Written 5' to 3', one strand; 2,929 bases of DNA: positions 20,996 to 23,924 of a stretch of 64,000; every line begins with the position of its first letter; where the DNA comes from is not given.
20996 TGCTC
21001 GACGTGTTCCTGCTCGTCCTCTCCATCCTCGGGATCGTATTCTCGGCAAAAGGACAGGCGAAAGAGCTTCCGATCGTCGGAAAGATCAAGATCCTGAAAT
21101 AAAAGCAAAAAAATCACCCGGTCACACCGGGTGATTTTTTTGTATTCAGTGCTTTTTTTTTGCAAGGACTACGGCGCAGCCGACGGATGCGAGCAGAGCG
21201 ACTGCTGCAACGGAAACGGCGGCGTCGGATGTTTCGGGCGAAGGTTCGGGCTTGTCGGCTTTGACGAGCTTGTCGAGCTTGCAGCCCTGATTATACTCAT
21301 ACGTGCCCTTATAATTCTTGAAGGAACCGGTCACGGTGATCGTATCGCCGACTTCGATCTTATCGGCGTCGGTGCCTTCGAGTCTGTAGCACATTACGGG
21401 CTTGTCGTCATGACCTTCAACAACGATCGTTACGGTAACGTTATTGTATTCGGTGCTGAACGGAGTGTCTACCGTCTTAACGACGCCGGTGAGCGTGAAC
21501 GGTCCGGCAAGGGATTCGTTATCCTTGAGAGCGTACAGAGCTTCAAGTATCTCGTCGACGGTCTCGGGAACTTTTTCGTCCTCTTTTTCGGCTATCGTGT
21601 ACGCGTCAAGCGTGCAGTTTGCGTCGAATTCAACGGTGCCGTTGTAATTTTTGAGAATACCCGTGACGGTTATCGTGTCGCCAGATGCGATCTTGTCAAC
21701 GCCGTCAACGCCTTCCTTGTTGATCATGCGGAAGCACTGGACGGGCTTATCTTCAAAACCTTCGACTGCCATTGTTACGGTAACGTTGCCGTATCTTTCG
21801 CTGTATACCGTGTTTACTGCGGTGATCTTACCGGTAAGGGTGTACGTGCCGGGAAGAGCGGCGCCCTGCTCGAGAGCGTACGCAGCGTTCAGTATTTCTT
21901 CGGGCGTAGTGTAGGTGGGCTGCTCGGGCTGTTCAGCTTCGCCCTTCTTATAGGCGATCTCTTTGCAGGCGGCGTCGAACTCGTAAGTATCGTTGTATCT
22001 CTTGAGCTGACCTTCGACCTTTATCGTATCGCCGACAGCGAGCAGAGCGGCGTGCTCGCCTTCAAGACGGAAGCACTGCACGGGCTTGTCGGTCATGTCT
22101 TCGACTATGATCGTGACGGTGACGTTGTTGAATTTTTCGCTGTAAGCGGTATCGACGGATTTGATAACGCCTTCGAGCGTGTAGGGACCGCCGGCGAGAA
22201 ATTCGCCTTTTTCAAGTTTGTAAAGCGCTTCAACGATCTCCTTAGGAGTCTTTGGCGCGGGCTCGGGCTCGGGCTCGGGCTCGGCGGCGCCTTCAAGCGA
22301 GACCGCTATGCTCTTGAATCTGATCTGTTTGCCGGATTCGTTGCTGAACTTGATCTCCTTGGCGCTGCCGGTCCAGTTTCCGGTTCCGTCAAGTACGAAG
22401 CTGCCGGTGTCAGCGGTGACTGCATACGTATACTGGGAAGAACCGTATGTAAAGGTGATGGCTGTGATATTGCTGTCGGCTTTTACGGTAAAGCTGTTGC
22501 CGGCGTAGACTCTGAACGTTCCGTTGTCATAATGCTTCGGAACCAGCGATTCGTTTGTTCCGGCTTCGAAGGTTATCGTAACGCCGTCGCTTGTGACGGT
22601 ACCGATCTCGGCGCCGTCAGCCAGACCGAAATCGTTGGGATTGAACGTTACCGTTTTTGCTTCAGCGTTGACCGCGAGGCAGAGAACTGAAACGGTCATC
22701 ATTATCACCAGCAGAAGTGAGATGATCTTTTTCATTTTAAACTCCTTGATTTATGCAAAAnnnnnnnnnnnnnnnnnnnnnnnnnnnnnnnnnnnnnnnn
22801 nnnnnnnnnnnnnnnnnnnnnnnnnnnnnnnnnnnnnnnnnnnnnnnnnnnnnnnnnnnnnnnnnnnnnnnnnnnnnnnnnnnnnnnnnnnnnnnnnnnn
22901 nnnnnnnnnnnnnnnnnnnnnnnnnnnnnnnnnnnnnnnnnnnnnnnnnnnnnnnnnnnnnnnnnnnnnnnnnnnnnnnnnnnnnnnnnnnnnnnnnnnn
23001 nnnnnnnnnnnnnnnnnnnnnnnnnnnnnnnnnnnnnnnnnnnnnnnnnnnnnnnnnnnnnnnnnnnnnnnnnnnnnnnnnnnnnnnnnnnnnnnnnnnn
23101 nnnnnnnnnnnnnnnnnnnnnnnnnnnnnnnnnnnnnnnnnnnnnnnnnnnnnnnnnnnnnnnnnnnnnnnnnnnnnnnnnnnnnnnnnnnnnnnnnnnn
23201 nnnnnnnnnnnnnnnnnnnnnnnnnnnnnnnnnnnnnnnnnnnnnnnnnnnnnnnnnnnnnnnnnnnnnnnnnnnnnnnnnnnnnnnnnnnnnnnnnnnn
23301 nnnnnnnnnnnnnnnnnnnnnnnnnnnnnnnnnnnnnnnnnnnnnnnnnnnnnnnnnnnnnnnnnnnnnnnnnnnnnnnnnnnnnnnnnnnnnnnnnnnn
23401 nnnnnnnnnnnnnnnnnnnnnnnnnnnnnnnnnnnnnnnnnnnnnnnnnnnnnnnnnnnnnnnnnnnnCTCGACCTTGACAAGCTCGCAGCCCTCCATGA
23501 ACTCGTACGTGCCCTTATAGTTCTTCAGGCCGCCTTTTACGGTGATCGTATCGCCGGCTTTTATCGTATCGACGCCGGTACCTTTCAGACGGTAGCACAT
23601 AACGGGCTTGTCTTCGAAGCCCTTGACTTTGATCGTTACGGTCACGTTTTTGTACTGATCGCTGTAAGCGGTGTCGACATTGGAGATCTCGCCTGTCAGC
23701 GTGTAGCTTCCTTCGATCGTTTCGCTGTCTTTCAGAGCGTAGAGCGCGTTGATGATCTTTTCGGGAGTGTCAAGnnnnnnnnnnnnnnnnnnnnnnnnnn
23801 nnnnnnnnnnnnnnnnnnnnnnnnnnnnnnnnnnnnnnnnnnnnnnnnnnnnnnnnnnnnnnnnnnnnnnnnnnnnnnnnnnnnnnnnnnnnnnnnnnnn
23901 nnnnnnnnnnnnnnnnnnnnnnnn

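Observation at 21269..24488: New-looking ~95-aa extracellular module (helix + OB-like barrel with a conserved Cys pair) present in eight copies over two genes, with a higher-order duplication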

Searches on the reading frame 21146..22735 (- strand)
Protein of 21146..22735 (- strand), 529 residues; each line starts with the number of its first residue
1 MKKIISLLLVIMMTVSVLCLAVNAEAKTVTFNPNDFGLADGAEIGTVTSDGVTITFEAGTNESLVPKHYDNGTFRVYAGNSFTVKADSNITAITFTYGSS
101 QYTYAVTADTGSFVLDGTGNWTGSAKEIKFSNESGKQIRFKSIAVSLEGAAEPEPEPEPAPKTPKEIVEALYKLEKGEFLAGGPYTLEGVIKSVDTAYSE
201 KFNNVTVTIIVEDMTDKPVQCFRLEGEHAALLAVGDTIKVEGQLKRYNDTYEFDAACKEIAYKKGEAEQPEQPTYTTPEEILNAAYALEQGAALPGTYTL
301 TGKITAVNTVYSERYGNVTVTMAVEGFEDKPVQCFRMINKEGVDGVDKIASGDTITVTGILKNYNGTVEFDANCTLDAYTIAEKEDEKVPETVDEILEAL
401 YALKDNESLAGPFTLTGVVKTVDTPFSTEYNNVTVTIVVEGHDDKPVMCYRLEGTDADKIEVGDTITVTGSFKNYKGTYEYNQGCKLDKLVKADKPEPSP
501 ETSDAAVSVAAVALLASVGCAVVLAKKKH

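Call 3: search_protein_families(library=pfam, proteins=[window:21146-22735:-], max_evalue=1)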
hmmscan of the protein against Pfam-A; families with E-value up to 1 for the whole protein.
window:21146-22735:- (529 aa): 9 families
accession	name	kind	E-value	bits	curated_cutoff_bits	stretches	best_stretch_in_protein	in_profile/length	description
PF01336.31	tRNA_anti-codon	-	1.1e-10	41.7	27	2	186-254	2-68/75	OB-fold nucleic acid binding domain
PF19386.4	DUF5961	-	0.00017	22.1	25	1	206-227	43-64/72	Family of unknown function (DUF5961)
PF12869.13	tRNA_anti-like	-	0.00063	19.8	23.5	0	316-364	87-135/146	tRNA_anti-like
PF19135.5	DUF5818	-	0.011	15.7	27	0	449-471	20-42/57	Protein of unknown function (DUF5818)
PF13100.11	OstA_2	-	0.054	13.6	21.2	0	459-481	59-81/158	OstA-like protein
PF23192.1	NOMO_12th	-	0.23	12.6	27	0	193-234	9-49/98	NOMO C-terminal transthyretin-like domain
PF13567.11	DUF4131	-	0.28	11.3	31.6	0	225-249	111-135/165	Domain of unknown function (DUF4131)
PF14382.12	ECR1_N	-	0.54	10.5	27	0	295-321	18-38/38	Exosome complex exonuclease RRP4 N-terminal region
PF18914.6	DUF5666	-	0.95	10.2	27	0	224-244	27-48/60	Domain of unknown function (DUF5666)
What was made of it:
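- PF01336 is passed by both proteins (call 3).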

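Call 4: search_protein_families(library=ncbifam, proteins=[window:21146-22735:-], max_evalue=1)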
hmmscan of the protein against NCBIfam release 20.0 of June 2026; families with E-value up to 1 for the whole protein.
window:21146-22735:- (529 aa): 3 families
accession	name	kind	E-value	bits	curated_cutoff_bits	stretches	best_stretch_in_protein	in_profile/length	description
NF033681.1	ExeM_NucH_DNase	subfamily_domain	0.00014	20.9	300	1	227-322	42-130/546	ExeM/NucH family extracellular endonuclease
NF004476.0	PRK05813.1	equivalog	0.0015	18.1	171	0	300-473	13-178/219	single-stranded DNA-binding protein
NF003577.0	PRK05248.2-1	equivalog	0.17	12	244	0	207-254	43-90/126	hypothetical protein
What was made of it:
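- There are weak hits to the OB region of the ExeM/NucH model NF033681, E 3e-5 and 1.4e-4 (call 4).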

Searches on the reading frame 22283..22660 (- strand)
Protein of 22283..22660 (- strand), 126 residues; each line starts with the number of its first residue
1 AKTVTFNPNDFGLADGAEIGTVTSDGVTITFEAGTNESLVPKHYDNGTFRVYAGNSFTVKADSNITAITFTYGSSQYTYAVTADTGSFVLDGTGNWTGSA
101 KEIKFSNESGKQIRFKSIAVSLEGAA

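Call 58: find_homologous_proteins(query=window:22283-22660:-, max_evalue=0.001)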
Query seq(126 aa): 17 candidates shared short words with the query, none scored E <= 0.001.
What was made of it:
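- Tried and rejected: The third homologue search, with B's N-terminal domain alone, returned nothing (call 58).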

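Call 63: search_protein_families(library=pfam, alignment_id=A4, max_evalue=1)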
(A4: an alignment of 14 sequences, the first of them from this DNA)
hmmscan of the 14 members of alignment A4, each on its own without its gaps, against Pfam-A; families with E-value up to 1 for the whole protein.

A. member 1, seq(126 aa): 2 families
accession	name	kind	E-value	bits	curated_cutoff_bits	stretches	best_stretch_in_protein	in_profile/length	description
PF13648.12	Lipocalin_4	-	0.051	14.9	22.4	1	49-119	9-81/89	Lipocalin-like domain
PF20622.4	Big_15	-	0.3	11.4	27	1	5-62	2-59/82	Bacterial Ig domain (Big_16)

B. families by the number of members that match (of 14 scanned): 22 families
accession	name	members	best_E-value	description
PF13648.12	Lipocalin_4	3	0.051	Lipocalin-like domain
PF16441.10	DUF5038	2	0.0013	Domain of unknown function (DUF5038)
PF13157.11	Enas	2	0.052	Endospore appendages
PF06594.17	HCBP_related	1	0.011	Haemolysin-type calcium binding protein related domain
PF07703.20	A2M_BRD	1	0.016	Alpha-2-macroglobulin bait region domain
PF23560.1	GBD_Hemicentin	1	0.016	Hemicentin galactose-binding domain-like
PF18522.7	DUF5620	1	0.018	Domain of unknown function (DUF5620)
PF03077.19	VacA2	1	0.019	Putative vacuolating cytotoxin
PF12696.13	TraG-D_C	1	0.022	TraM recognition site of TraD and TraG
PF04884.20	UVB_sens_prot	1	0.041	Vitamin B6 photo-protection and homoeostasis domain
PF05862.16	IceA2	1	0.048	Helicobacter pylori IceA2 protein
PF16437.10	DUF5034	1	0.048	Domain of unknown function (DUF5034)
PF19765.4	DUF6252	1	0.068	Family of unknown function (DUF6252)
PF10902.13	WYL_2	1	0.083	WYL_2, Sm-like SH3 beta-barrel fold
PF19313.5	DUF5916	1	0.091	Domain of unknown function (DUF5916)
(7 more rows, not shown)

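Call 68: predict_structure(alignment_id=A4)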
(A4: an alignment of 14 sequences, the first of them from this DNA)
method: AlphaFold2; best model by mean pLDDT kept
length: 126 residues; sequences in the alignment: 14
mean_pLDDT: 96.2   pTM: 0.90
mean pLDDT of the five models: 96.2, 95.4, 95.3, 94.5, 94.0
residues with pLDDT >= 90: 120; 70-90: 4; 50-70: 1; < 50: 1
segments of 3 or more residues with pLDDT < 50: none
pLDDT, mean of each block of 10 residues (from residue 1): 96 97 98 93 97 98 98 96 98 97 97 98 81
secondary structure, 60 per line:
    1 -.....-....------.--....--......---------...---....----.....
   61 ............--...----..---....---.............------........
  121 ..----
elements in order: E2-6 H8-11 E21-24 E27-32 E42-44 E48-51 E56-72 E87-90 E94-106 E113-122

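Call 70: fold_search(model_id=the predicted structure, library=pdb)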
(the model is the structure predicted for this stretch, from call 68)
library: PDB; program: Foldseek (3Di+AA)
matches with E <= 10: 832; with E <= 0.001: 1
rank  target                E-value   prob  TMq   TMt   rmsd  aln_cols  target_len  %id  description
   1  7ou8_AAA              4.6e-04  1.00  0.52  0.12   6.1       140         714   11  Human O-GlcNAc hydrolase in complex with DNJNAc-thiazolidines (released 2022-04-13)
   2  7ou8_BBB              1.8e-03  1.00  0.49  0.11   7.4       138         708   11  Human O-GlcNAc hydrolase in complex with DNJNAc-thiazolidines (released 2022-04-13)
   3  5fl1_A                1.9e-03  1.00  0.48  0.11   6.6       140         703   11  Structure of a hydrolase with an inhibitor (released 2016-08-31)
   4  8wc1                  2.7e-03  1.00  0.54  0.47   7.6       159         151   12  A carbohydrate binding domain of a putative pectate lyase (released 2024-09-18)
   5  5fu5                  5.1e-03  1.00  0.57  0.60   8.0       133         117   11  The complexity of the Ruminococcus flavefaciens cellulosome reflects an expansion in glycan recognition (released 2016-06-22)
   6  1gqp_A                9.6e-03  1.00  0.49  0.36   7.7       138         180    9  APC10/DOC1 SUBUNIT OF S. cerevisiae (released 2002-03-15)
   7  3nng_A                1.5e-02  0.99  0.45  0.39   7.5       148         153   10  Crystal structure of the F5/8 type C domain of Q5LFR2_BACFN protein from Bacteroides fragilis. Northeast Structural Ge (released 2010-08-18)
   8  8awn                  1.5e-02  0.77  0.30  0.34  11.4       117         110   12  Crystal structure of a manganese-containing cupin (tm1459) from Thermotoga maritima, variant C106Q (released 2023-03-08)
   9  5mi4                  1.6e-02  0.94  0.36  0.08  11.2       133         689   10  BtGH84 mutant with covalent modification by MA3 (released 2017-11-01)
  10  6l2f_A                2.1e-02  0.82  0.33  0.35  11.3       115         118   15  Crystal structure of a cupin protein (tm1459, H54AH58A mutant) in copper (Cu) substituted form (released 2020-04-01)
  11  3lag_B                2.4e-02  0.84  0.33  0.40   8.4       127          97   12  The crystal structure of a functionally unknown protein RPA4178 from Rhodopseudomonas palustris CGA009 (released 2010-01-19)
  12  3h85_A                2.7e-02  0.69  0.34  0.19  19.4       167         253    8  Molecular basis for the association of PIPKI gamma-p90 with the clathrin adaptor AP-2 (released 2009-11-24)
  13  4k3u_A                2.8e-02  0.98  0.47  0.20   8.0       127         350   12  Peptidoglycan O-acetylesterase in action, 30 min (released 2014-09-03)
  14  6sgf_A                2.8e-02  0.96  0.45  0.44   7.5       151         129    8  Molecular insight into a new low affinity xylan binding module CBM86, from the xylanolytic gut symbiont Roseburia inte (released 2019-11-20)
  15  7byv_A                2.8e-02  0.75  0.36  0.14  10.4       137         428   17  Crystal structure of exo-beta-1,3-galactanase from Phanerochaete chrysosporium Pc1,3Gal43A E208Q with beta-1,3-galacto (released 2020-11-04)
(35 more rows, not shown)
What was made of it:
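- B's N-terminal domain weakly resembles CBM-like jelly rolls (call 70).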

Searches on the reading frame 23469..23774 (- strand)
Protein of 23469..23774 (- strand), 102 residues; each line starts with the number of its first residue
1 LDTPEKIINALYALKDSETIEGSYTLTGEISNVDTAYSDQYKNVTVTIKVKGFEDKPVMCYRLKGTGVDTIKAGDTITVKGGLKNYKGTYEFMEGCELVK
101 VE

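Call 29: predict_structure(alignment_id=A2)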
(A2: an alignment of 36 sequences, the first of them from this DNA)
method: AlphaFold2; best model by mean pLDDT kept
length: 102 residues; sequences in the alignment: 36
mean_pLDDT: 97.6   pTM: 0.89
mean pLDDT of the five models: 97.6, 97.4, 97.2, 97.1, 97.1
residues with pLDDT >= 90: 100; 70-90: 2; 50-70: 0; < 50: 0
segments of 3 or more residues with pLDDT < 50: none
pLDDT, mean of each block of 10 residues (from residue 1): 96 98 97 98 98 98 98 99 98 97 95
secondary structure, 60 per line:
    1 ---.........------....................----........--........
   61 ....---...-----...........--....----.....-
elements in order: H4-12 E19-38 E43-50 E53-64 E76-86 E89-92 E97-101
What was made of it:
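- The AF2 model has pLDDT 97.6, with a helix followed by a barrel (call 29). They lie on strand 3 and just before the last strand, which are neighbours in an OB barrel (call 29; general knowledge of OB topology).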

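Call 32: fold_search(model_id=the predicted structure, library=pdb)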
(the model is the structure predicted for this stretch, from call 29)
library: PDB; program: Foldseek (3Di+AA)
matches with E <= 10: 1014; with E <= 0.001: 6
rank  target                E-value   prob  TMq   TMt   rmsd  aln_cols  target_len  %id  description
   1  6kab_D                3.6e-04  1.00  0.65  0.16   3.4       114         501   17  Crystal structure of plasmodium lysyl-tRNA synthetase in complex with a cladosporin derivative 2 (released 2020-04-08)
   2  5zh5_A                6.8e-04  1.00  0.60  0.15   3.8       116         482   17  CRYSTAL STRUCTURE OF PfKRS WITH INHIBITOR CLADO-2 (released 2018-06-27)
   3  6hcv_A                7.2e-04  1.00  0.63  0.16   3.5       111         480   15  Crystal Structure of Lysyl-tRNA Synthetase from Plasmodium falciparum complexed with a chromone ligand (released 2019-04-03)
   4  8k9s_A                7.2e-04  1.00  0.62  0.16   3.8       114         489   18  Crystal structure of plasmodium LysRS complexing with ASP3026 derived LysRS inhibitor 1 (ADKI1) (released 2024-06-26)
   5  8k9v_B                8.0e-04  1.00  0.64  0.16   3.5       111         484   16  Crystal structure of plasmodium LysRS complexing with ASP3026 derived LysRS inhibitor 3 (ADKI3) (released 2024-06-26)
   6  5vl1_C                8.0e-04  1.00  0.61  0.15   3.4        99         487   16  Crystal Structure of Lysyl-tRNA Synthetase from Mycobacterium ulcerans complexed with L-lysine (released 2017-05-10)
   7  7qi8                  1.0e-03  1.00  0.64  0.17   3.6       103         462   11  CRYSTAL STRUCTURE OF LYSYL-TRNA SYNTHETASE FROM Mycobacterium tuberculosis COMPLEXED WITH L-LYSINE AND INHIBITOR (released 2022-10-19)
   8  5vl1_D                1.0e-03  1.00  0.62  0.15   3.4        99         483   15  Crystal Structure of Lysyl-tRNA Synthetase from Mycobacterium ulcerans complexed with L-lysine (released 2017-05-10)
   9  7qh8                  1.2e-03  1.00  0.64  0.16   4.6       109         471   12  CRYSTAL STRUCTURE OF LYSYL-TRNA SYNTHETASE FROM Mycobacterium tuberculosis COMPLEXED WITH L-LYSINE (released 2022-10-19)
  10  9qc3                  1.3e-03  1.00  0.61  0.16   4.8       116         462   13  CRYSTAL STRUCTURE OF LYSYL-TRNA SYNTHETASE FROM Mycobacterium tuberculosis COMPLEXED WITH L-LYSINE AND INHIBITOR DDD0199 (released 2025-08-13)
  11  5vl1_A                1.6e-03  1.00  0.61  0.15   3.9       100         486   15  Crystal Structure of Lysyl-tRNA Synthetase from Mycobacterium ulcerans complexed with L-lysine (released 2017-05-10)
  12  6aqh_B                1.7e-03  1.00  0.64  0.16   4.9       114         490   14  Crystal Structure of Lysyl-tRNA Synthetase from Mycobacterium thermoresistibile complexed with L-lysine and Cladospori (released 2017-08-30)
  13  8s0v_B                1.9e-03  1.00  0.59  0.14   3.8       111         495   14  Crystal structure of Cryptosporidium parvum - Trypanosoma cruzi mutant lysyl tRNA synthetase in complex with inhibitor (released 2025-03-05)
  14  5vl1_B                2.0e-03  1.00  0.61  0.15   3.4        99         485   16  Crystal Structure of Lysyl-tRNA Synthetase from Mycobacterium ulcerans complexed with L-lysine (released 2017-05-10)
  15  8s0v_A                2.3e-03  1.00  0.59  0.14   3.8       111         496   14  Crystal structure of Cryptosporidium parvum - Trypanosoma cruzi mutant lysyl tRNA synthetase in complex with inhibitor (released 2025-03-05)
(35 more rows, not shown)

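Call 80: fold_search(model_id=the predicted structure, library=viral)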
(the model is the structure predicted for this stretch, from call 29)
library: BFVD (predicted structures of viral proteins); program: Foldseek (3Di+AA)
matches with E <= 10: 733; with E <= 0.001: 3
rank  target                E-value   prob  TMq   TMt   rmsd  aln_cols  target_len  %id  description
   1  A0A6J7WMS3            4.2e-04  1.00  0.54  0.28   6.6       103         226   14  Uncharacterized protein [uncultured Caudovirales phage]
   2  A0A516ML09            7.1e-04  1.00  0.51  0.31   6.9       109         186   16  (no name in the UniProt tables at hand)
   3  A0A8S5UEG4            7.1e-04  1.00  0.47  0.45   6.4       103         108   18  Uncharacterized protein [Podoviridae sp. ctjVy23]
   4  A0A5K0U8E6            1.2e-03  1.00  0.60  0.12   4.3       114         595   18  lysine--tRNA ligase [Yasminevirus sp. GU-2018]
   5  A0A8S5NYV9            1.3e-03  1.00  0.65  0.34   4.3       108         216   19  tRNA_anti-like [Siphoviridae sp. ctiMP24]
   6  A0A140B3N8            1.3e-03  1.00  0.45  0.15   8.8       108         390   15  (no name in the UniProt tables at hand)
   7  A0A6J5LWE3            1.7e-03  1.00  0.47  0.25   7.8       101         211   15  Uncharacterized protein [uncultured Caudovirales phage]
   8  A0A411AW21            2.7e-03  1.00  0.52  0.24   7.5       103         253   14  Uncharacterized protein [Pantoea phage vB_PagM_LIET2]
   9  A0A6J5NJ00            2.8e-03  0.97  0.36  0.35   7.1        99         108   13  Uncharacterized protein [uncultured Caudovirales phage]
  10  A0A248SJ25            3.2e-03  1.00  0.48  0.16   6.7       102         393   14  (no name in the UniProt tables at hand)
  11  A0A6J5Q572            3.8e-03  1.00  0.55  0.26   7.3       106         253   13  Uncharacterized protein [uncultured Caudovirales phage]
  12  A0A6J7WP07            4.0e-03  1.00  0.45  0.45   5.8        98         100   11  Uncharacterized protein [uncultured Caudovirales phage]
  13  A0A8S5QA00            4.0e-03  0.99  0.39  0.14   5.6        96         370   10  DUF6575 domain-containing protein [Siphoviridae sp. ctoic9]
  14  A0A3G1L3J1            4.5e-03  1.00  0.57  0.35   6.6       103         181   14  Uncharacterized protein [Synechococcus phage S-CBWM1]
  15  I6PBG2                4.5e-03  1.00  0.45  0.30   4.0        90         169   20  (no name in the UniProt tables at hand)
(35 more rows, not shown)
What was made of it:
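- Foldseek hits in the PDB and in the viral library are mostly nucleic-acid OB domains: LysRS anticodon-binding domain (E 3.6e-4, TMq 0.65), RPA32, SSB, and ligase or RecD OB domains (calls 32, 80).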
